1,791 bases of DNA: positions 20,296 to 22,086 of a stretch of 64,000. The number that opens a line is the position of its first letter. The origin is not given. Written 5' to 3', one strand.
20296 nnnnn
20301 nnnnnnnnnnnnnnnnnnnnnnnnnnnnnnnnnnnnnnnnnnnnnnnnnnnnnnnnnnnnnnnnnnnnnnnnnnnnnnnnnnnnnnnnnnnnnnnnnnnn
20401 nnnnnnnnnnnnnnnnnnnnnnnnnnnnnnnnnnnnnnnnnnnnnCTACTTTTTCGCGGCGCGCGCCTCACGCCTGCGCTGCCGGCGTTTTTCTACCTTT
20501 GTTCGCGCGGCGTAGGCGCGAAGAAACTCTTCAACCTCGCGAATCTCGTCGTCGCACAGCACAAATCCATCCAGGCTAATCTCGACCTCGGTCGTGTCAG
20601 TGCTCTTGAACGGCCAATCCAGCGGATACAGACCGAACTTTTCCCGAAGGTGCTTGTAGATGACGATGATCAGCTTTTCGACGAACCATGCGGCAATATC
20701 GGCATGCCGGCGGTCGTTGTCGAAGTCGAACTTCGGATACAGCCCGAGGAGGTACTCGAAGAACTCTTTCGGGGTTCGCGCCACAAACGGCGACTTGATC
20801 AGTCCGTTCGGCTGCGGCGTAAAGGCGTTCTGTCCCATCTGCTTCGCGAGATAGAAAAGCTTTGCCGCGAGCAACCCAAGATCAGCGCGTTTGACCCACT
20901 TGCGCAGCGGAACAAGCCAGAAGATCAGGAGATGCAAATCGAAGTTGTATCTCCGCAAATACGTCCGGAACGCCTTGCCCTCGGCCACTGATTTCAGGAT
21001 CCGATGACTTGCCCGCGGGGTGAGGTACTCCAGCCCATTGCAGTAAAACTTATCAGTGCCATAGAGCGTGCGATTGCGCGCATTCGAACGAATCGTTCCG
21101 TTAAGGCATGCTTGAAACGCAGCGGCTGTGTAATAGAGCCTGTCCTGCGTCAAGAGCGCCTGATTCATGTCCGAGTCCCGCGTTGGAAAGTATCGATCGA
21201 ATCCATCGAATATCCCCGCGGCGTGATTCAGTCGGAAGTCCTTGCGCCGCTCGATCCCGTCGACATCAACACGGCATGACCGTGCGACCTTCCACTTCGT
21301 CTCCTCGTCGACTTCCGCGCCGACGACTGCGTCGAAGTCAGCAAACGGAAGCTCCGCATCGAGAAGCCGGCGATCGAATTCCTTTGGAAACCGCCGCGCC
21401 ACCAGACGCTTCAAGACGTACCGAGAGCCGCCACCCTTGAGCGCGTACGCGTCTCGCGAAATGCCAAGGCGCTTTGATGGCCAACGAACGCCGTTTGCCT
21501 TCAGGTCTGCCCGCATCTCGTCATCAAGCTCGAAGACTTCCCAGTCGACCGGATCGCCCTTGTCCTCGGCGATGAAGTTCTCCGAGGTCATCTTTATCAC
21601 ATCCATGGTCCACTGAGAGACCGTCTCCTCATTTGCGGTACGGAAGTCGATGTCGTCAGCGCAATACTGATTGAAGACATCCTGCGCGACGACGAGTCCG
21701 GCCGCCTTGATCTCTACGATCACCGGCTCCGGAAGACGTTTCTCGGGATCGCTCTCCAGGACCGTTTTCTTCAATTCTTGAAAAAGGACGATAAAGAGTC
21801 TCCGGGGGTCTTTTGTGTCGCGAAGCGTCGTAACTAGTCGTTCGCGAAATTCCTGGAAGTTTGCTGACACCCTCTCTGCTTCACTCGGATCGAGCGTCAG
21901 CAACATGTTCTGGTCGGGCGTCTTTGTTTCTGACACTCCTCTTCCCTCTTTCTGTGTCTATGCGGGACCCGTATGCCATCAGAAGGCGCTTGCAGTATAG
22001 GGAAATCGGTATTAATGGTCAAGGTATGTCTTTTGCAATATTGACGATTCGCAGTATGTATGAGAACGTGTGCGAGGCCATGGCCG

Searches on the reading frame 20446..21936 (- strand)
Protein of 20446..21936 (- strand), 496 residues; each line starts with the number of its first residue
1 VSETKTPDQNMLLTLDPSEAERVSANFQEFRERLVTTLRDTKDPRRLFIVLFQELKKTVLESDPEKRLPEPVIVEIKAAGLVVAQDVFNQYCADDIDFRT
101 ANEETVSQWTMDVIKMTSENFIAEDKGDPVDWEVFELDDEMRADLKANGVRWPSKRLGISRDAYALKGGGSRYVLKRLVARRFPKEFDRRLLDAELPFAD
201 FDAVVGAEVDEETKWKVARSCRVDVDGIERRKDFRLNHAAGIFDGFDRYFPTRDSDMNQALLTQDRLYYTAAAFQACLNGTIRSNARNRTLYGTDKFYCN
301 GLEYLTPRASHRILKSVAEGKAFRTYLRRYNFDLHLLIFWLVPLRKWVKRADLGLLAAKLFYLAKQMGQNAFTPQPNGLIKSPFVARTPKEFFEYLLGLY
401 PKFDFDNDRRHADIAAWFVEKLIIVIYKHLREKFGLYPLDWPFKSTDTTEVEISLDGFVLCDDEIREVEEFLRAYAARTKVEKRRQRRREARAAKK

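Call 3: search_protein_families(library=pfam, proteins=[window:20446-21936:-], max_evalue=1)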
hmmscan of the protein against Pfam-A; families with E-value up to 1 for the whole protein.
window:20446-21936:- (496 aa): 0 families

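Call 7: search_protein_families(library=phrogs, proteins=[window:20446-21936:-], max_evalue=0.1)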
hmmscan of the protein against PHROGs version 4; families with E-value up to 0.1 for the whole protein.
window:20446-21936:- (496 aa): 0 families

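Call 8: find_homologous_proteins(query=window:20446-21936:-)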
Query window:20446-21936:- (496 aa): 1 proteins with E <= 0.001 among 8000 candidates.
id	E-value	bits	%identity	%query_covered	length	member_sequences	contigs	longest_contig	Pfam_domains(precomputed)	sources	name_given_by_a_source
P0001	0.0e+0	1105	100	98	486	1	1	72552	-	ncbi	-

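Call 10: find_encoding_contigs(protein=P0001, flank=10000, max_places=5)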
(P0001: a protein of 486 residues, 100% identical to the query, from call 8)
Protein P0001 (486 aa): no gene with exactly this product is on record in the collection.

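Call 12: search_solved_structures(query=window:20446-21936:-, max_evalue=10)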
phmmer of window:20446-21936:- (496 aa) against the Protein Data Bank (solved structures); distinct sequences matched with E-value up to 10: 1.
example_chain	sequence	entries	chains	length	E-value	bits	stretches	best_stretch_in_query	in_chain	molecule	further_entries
9if7_SQ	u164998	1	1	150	0.79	11.4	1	171-227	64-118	Zinc knuckle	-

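Call 13: search_protein_families(library=ncbifam, proteins=[window:20446-21936:-], max_evalue=0.1)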
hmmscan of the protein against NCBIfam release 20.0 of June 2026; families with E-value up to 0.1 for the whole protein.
window:20446-21936:- (496 aa): 0 families

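Call 14: search_protein_families(library=padloc, proteins=[window:20446-21936:-], max_evalue=0.1)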
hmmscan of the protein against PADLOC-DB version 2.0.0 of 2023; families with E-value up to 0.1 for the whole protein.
window:20446-21936:- (496 aa): 0 families

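Call 18: search_protein_representatives(protein=window:20446-21936:-)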
Query: 496 residues. Proteins with E-value up to 0.001 (for the whole library): 122; up to 1e-10: 87; up to 1e-30: 11. The best 122 are listed.
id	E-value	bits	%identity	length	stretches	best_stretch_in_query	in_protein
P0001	0.0e+00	1104.9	100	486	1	11-496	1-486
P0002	2.1e-66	240.9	36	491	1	30-481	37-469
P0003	7.9e-58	212.6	33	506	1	41-483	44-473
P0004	3.4e-53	197.3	36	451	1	23-473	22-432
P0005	4.6e-53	196.9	38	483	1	98-476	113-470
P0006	2.5e-52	194.5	32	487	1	27-469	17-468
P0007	3.1e-52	194.1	35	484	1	65-459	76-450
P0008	3.9e-49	183.9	32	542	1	18-471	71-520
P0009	2.8e-48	181.1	35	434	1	30-473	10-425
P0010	2.6e-39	151.5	39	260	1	191-477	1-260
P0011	4.2e-33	131.0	39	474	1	190-453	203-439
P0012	1.2e-30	123.0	39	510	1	162-454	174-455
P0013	1.3e-27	112.9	34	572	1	185-455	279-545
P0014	1.0e-26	110.0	33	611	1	28-474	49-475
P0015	2.7e-25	105.3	36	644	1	184-459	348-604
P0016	6.5e-23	97.4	32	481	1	163-480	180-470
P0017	4.6e-22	94.6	33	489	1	184-486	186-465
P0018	7.8e-22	93.9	30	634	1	21-471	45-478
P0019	1.0e-21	93.5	32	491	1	138-461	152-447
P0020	2.2e-21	92.4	34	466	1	152-476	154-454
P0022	9.3e-21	90.3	35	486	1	167-469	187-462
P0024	2.7e-20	88.8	29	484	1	187-480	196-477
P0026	3.2e-20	88.6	32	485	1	170-491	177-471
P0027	4.6e-20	88.0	32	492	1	151-479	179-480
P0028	4.9e-20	87.9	33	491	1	167-488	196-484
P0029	1.3e-19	86.6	33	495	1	166-485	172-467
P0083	2.8e-11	59.1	28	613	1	163-481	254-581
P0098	7.3e-09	51.1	29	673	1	168-457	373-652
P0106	3.0e-07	45.8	33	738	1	247-369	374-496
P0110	4.5e-06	41.9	29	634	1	189-492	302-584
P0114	5.3e-05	38.4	33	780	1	165-354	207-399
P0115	6.2e-05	38.2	30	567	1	248-368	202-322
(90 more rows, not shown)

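Call 21: search_solved_structures(query=A1, max_evalue=10, show_alignments=2)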
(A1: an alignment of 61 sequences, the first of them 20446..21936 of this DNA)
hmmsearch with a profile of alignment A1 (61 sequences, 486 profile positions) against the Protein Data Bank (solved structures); distinct sequences matched with E-value up to 10: 26.
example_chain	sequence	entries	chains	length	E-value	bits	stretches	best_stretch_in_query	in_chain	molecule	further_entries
8cwy_A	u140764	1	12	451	0.00061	21.9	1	9-132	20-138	T32-15-1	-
8cws_A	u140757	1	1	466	0.00067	21.8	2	8-129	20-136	F4132-2 Chain A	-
5cwb_A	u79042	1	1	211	0.0058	18.7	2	23-107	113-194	Designed helical repeat protein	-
7mwr_B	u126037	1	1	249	0.013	17.5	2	23-85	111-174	LHD101B4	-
5cwf_A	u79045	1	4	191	0.025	16.6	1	14-121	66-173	Designed helical repeat protein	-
4tql_A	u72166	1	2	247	0.039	16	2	17-114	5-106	Three helix bundle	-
2jua_A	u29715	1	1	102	0.047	15.7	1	21-114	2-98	de novo protein S836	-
7bqq_A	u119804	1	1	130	0.12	14.3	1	21-114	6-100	Gogy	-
36hb_C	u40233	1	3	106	0.16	14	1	54-125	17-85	CAM1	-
1p68_A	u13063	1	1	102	0.26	13.2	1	21-110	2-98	De novo designed protein S-824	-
7unh_A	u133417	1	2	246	0.35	12.8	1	12-147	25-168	SP2 designed chlorophyll dimer protein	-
7uni_A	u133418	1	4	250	0.38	12.7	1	12-143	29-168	SP2-ZnPPaM designed chlorophyll dimer protein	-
4uos_A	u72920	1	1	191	0.46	12.4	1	17-118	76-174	DESIGNED HELICAL BUNDLE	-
8hdv_A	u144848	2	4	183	0.5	12.3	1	22-89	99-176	De novo design cavitated protein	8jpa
4hb1_A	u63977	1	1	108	0.5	12.3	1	14-110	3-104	DHP1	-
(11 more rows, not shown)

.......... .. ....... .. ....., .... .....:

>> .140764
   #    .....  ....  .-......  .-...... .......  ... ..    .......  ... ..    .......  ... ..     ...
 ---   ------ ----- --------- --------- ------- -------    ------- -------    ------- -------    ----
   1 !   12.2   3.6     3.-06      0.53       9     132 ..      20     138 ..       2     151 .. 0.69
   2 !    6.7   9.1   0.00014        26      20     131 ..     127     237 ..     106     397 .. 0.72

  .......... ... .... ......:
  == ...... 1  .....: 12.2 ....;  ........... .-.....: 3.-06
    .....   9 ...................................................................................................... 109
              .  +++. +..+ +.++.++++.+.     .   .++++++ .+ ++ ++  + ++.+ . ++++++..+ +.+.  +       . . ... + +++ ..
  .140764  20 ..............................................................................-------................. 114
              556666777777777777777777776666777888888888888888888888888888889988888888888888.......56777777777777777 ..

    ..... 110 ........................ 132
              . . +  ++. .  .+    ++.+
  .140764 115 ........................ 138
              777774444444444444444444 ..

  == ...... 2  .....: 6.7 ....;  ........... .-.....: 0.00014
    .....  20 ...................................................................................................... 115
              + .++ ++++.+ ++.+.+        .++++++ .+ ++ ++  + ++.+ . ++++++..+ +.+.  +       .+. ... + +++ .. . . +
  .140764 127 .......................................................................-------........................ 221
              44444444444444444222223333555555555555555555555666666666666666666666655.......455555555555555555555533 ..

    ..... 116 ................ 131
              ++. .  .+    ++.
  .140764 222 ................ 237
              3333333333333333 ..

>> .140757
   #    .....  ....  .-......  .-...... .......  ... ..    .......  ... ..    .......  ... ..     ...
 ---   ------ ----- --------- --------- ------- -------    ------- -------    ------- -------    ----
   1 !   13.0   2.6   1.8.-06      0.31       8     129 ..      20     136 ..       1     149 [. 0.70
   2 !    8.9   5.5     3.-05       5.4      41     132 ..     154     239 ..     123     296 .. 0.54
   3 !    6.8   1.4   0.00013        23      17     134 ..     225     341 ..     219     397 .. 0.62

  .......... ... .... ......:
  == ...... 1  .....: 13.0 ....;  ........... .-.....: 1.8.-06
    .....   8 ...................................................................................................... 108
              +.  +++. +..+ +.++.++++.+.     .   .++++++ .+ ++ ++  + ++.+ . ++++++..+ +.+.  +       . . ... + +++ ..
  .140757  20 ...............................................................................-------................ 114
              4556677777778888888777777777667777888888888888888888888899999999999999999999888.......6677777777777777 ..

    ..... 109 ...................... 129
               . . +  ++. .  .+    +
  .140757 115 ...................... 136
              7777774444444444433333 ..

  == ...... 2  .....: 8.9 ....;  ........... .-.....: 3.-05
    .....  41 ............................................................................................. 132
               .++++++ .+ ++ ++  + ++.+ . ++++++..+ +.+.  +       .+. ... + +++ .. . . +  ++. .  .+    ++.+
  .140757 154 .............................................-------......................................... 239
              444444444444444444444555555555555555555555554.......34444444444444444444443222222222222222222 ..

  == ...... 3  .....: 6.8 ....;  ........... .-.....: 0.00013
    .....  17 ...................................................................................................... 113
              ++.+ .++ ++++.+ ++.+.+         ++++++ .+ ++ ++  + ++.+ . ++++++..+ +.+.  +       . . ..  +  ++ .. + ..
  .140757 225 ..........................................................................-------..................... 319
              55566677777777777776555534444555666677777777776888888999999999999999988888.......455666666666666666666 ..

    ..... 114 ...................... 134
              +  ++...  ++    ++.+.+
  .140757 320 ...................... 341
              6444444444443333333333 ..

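Call 22: search_protein_families(library=pfam, alignment_id=A1, max_evalue=0.1)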
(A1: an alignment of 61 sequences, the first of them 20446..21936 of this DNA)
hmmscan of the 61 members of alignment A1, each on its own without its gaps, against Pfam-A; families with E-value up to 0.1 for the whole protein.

A. member 1, window:20446-21936:- (496 aa): 0 families

B. families by the number of members that match (of 61 scanned): 11 families
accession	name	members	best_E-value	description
PF05410.19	Peptidase_C31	1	0.0058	Porcine arterivirus-type cysteine proteinase alpha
PF20849.2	TelK_muzzle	1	0.011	Protelomerase, muzzle domain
PF22327.2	Nudt16-like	1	0.016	U8 snoRNA-decapping enzyme-like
PF22341.1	GSPE_N1E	1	0.019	GSPII protein E, N1E domain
PF20543.3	CowN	1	0.023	N2-fixation sustaining protein CowN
PF17469.8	GP68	1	0.03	Gp68-like predicted RNA polymerase component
PF13592.12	HTH_33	1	0.033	Winged helix-turn helix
PF00721.27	TMV_coat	1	0.043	Virus coat protein (TMV like)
PF01044.25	Vinculin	1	0.068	Vinculin family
PF03496.20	ADPrib_exo_Tox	1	0.095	ADP-ribosyltransferase exoenzyme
PF21678.4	Csf1_N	1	0.099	Csf1 N-terminal region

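Call 27: predict_structure(protein=window:20446-21936:-)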
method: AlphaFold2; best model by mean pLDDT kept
length: 496 residues; sequences in the alignment: 1
mean_pLDDT: 40.6   pTM: 0.30
mean pLDDT of the five models: 40.6, 33.0, 32.8, 32.5, 30.7
residues with pLDDT >= 90: 0; 70-90: 8; 50-70: 91; < 50: 397
segments of 3 or more residues with pLDDT < 50: 1-15, 37-56, 58-63, 70-355, 361-387, 401-415, 442-460
pLDDT, mean of each block of 10 residues (from residue 1): 36 46 52 49 42 47 49 43 41 35 36 38 36 40 40 38 34 35 33 27 26 28 25 28 30 30 33 32 27 30 35 41 36 42 42 46 42 32 43 57 43 49 56 53 42 37 57 65 69 68
secondary structure, 60 per line:
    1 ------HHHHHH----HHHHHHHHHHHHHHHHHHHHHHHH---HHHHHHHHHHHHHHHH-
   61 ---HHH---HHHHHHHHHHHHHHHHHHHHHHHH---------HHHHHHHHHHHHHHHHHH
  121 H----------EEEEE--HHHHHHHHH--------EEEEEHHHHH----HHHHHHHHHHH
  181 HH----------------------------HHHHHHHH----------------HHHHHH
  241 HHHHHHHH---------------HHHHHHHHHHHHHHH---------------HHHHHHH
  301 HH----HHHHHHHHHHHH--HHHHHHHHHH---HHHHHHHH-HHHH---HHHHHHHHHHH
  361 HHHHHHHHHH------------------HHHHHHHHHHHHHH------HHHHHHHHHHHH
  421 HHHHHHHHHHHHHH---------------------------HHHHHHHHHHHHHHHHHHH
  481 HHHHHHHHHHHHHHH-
elements in order: H7-12 H17-40 H44-59 H70-93 H103-121 E132-136 H139-147 E156-160 H161-165 H170-182 H211-218 H235-248 H264-278 H294-302 H307-318 H321-330 H334-341 H343-346 H350-370 H389-402 H409-434 H462-495

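Call 29: find_related_loci(query=window:20446-21936:-, collection=genome_contigs, flank=8000)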
Query window:20446-21936:- (496 aa) in genome_contigs; peptide patterns used: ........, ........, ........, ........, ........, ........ (x = any residue, [..] = any of these).
29 stretches matched a pattern, but none encodes a relative of the query by tblastn (E <= 1e-3).

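Call 31: find_homologous_proteins(query=A1, max_evalue=0.00001)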
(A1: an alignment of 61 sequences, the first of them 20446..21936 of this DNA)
Query A1 (61 sequences) (496 aa, profile of the alignment): 1 proteins with E <= 0.00001 among 8000 candidates.
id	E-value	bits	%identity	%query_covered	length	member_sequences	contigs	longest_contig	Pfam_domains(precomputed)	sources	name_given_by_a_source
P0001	1.2e-110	389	100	98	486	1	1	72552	-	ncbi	-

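Call 32: find_encoding_contigs(protein=P0002, flank=8000, max_places=4)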
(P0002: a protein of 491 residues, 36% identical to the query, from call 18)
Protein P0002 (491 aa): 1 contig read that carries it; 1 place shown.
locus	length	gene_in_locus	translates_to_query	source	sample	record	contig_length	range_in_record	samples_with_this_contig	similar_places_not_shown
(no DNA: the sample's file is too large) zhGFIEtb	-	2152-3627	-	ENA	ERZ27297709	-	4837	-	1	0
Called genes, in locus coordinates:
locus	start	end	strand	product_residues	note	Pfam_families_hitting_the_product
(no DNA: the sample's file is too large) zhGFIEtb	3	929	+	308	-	?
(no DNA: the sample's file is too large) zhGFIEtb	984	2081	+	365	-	PF01098:FTSW_RODA_SPOVE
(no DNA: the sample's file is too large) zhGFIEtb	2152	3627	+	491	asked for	-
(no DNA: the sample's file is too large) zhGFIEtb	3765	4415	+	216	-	PF01386:Ribosomal_L25p, PF14693:Ribosomal_TL5_C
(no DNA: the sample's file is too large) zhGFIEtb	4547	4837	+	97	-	?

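Call 33: list_cluster_members(proteins=[P0001, P0002, P0003, P0004, P0005, P0006, P0007, P0008, P0009, P0012])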
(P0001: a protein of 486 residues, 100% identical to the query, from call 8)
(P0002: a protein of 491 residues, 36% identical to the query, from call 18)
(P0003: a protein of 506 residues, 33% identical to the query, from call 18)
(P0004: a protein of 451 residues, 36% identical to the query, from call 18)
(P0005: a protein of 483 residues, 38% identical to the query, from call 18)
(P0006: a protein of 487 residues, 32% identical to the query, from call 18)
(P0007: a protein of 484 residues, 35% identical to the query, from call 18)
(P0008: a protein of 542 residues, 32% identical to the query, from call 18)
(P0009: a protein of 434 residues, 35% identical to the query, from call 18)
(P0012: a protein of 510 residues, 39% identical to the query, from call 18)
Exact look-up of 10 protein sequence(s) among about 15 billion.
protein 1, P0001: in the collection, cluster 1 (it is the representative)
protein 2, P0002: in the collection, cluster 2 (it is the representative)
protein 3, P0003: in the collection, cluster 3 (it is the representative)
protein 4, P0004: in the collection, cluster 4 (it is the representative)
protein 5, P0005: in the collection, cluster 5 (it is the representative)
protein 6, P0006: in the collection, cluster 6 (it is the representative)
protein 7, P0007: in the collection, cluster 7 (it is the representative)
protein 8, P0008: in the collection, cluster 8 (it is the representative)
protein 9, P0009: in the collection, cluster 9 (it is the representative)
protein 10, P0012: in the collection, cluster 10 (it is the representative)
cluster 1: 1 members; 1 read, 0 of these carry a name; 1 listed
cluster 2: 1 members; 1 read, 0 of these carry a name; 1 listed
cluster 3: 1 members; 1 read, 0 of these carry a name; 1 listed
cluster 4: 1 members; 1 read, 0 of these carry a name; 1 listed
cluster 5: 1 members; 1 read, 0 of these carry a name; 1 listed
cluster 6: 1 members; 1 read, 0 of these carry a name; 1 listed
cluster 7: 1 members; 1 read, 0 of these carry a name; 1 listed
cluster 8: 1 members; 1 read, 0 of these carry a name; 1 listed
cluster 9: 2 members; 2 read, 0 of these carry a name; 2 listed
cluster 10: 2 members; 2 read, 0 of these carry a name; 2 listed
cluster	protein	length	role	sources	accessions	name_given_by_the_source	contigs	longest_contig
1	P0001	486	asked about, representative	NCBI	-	-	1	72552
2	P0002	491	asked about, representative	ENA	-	-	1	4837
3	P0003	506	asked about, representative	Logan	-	-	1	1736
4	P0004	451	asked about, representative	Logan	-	-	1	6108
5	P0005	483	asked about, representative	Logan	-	-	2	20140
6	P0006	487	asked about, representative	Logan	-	-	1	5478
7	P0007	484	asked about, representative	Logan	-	-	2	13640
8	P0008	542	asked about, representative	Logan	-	-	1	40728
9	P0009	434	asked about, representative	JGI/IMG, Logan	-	-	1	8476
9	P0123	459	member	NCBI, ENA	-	-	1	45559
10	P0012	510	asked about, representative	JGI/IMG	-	-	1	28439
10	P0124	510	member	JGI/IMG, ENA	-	-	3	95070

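Call 34: find_encoding_contigs(protein=P0008, flank=8000, max_places=2)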
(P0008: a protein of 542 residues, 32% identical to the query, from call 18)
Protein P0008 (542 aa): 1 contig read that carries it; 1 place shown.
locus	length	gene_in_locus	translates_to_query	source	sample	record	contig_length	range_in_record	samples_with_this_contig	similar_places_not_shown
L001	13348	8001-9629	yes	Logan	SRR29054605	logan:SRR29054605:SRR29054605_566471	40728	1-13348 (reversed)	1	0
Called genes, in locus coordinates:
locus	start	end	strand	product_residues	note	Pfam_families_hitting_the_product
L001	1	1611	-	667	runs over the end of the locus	PF11775:CobT_C (weak)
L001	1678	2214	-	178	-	PF00281:Ribosomal_L5, PF00673:Ribosomal_L5_C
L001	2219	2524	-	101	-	PF00467:KOW, PF17136:ribosomal_L24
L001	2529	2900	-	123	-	PF00238:Ribosomal_L14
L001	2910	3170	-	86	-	PF00366:Ribosomal_S17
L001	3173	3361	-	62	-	PF00831:Ribosomal_L29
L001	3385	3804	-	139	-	PF00252:Ribosomal_L16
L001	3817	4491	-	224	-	PF07650:KH_2, PF00189:Ribosomal_S3_C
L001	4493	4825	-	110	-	PF00237:Ribosomal_L22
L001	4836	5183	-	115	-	PF00203:Ribosomal_S19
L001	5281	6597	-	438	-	-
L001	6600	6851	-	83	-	-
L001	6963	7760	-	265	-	-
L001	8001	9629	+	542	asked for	-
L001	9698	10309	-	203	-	PF01725:Ham1p_like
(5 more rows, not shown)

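Call 35: find_encoding_contigs(protein=P0005, flank=8000, max_places=2)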
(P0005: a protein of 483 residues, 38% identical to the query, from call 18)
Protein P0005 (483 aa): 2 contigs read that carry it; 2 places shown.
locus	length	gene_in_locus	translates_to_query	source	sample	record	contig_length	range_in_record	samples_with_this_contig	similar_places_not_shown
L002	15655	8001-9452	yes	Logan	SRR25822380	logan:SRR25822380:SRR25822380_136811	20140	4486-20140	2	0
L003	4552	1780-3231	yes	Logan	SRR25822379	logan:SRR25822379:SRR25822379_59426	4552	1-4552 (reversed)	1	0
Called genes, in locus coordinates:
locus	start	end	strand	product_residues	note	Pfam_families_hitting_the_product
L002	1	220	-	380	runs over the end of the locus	PF07690:MFS_1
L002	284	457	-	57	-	-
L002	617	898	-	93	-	-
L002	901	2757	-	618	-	PF00753:Lactamase_B, PF12706:Lactamase_B_2, PF22505:RNase_J_b_CASP, PF07521:RMMBL (weak), PF17770:RNase_J_C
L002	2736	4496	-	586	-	PF00496:SBP_bac_5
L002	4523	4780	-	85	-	PF03840:SecG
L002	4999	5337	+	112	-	-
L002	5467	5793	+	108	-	PF00166:Cpn10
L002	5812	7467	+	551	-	PF00118:Cpn60_TCP1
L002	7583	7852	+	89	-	-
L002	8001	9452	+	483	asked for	-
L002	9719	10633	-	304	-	-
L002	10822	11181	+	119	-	-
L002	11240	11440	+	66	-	-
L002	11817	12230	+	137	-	PF00410:Ribosomal_S8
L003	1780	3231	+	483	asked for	-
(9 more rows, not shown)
